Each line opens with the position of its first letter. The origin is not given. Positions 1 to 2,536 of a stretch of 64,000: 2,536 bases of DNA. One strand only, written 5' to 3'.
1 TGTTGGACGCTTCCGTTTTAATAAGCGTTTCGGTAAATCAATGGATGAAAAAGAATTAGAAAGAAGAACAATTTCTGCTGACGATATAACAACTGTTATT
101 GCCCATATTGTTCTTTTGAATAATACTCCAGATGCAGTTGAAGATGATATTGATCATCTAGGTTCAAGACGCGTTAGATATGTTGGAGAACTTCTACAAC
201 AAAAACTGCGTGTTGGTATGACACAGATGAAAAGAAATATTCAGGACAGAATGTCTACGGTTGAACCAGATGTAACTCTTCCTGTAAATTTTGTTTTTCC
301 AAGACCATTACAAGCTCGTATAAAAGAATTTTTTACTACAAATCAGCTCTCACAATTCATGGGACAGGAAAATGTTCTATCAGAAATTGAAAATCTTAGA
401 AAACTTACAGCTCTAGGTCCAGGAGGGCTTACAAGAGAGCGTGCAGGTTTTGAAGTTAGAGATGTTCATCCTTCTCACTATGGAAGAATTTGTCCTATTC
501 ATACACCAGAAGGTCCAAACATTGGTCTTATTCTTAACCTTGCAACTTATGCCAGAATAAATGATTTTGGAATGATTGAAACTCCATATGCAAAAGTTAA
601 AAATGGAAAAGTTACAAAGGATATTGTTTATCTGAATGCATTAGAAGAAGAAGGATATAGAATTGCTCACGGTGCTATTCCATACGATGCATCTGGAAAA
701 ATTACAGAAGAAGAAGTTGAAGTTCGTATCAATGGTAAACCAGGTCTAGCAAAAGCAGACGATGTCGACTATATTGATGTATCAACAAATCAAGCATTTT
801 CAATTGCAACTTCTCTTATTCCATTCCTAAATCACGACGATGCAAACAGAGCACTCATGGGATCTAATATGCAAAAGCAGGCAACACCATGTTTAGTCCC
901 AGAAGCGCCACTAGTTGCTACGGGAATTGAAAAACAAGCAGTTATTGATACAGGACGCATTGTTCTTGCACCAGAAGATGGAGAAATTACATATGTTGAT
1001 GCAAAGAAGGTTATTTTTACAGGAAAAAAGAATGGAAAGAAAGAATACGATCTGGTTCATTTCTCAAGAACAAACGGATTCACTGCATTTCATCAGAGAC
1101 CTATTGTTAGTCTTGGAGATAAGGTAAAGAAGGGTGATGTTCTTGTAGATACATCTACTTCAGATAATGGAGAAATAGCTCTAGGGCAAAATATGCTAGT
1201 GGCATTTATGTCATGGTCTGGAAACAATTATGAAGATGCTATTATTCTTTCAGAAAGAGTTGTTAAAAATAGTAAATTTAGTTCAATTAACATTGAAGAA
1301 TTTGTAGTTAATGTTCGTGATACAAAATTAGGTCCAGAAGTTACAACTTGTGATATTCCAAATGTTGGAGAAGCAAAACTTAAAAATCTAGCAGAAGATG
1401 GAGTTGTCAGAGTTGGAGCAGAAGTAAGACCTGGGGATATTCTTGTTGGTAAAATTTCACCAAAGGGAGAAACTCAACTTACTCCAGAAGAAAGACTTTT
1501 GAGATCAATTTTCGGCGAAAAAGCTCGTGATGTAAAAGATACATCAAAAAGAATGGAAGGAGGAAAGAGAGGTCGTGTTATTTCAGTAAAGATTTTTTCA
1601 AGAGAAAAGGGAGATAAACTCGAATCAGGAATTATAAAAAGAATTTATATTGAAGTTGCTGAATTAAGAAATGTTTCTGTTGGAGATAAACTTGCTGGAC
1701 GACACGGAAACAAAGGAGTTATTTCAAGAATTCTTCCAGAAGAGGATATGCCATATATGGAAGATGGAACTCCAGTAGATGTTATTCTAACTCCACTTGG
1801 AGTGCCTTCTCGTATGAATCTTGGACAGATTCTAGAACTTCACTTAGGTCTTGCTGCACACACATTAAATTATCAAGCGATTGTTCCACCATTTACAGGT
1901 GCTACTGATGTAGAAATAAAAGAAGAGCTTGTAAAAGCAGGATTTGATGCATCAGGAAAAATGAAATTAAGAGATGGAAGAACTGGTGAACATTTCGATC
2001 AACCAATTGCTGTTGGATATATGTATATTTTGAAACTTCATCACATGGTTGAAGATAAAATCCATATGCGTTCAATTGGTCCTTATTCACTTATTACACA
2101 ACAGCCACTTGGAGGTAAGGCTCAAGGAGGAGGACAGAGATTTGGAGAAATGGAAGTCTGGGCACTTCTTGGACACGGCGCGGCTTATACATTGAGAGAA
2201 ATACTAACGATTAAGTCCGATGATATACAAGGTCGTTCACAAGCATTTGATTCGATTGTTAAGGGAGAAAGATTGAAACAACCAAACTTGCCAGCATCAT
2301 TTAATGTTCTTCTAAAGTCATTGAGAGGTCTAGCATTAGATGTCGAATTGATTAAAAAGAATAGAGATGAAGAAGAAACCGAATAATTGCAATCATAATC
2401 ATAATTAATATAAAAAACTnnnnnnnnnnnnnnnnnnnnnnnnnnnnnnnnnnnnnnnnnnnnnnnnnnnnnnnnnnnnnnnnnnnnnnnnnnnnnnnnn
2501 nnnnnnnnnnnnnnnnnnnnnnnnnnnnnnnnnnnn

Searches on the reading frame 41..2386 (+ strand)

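Call 8: search_protein_families(library=pfam, proteins=[window:41-2386:+], max_evalue=0.001)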
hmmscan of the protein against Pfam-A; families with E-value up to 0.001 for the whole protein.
window:41-2386:+ (781 aa): 4 families
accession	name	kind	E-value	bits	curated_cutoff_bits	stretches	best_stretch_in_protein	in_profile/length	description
PF00562.33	RNA_pol_Rpb2_6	-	1.1e-125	420.1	23.4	1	312-695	4-373/373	RNA polymerase Rpb2, domain 6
PF04565.21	RNA_pol_Rpb2_3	-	3.3e-27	94.9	21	1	105-173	1-68/68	RNA polymerase Rpb2, domain 3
PF04560.25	RNA_pol_Rpb2_7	-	2.4e-23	82.8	32.1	1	697-772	1-86/87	RNA polymerase Rpb2, domain 7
PF10385.14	RNA_pol_Rpb2_45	-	9.7e-21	74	28.2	1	183-248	1-66/66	RNA polymerase beta subunit external 1 domain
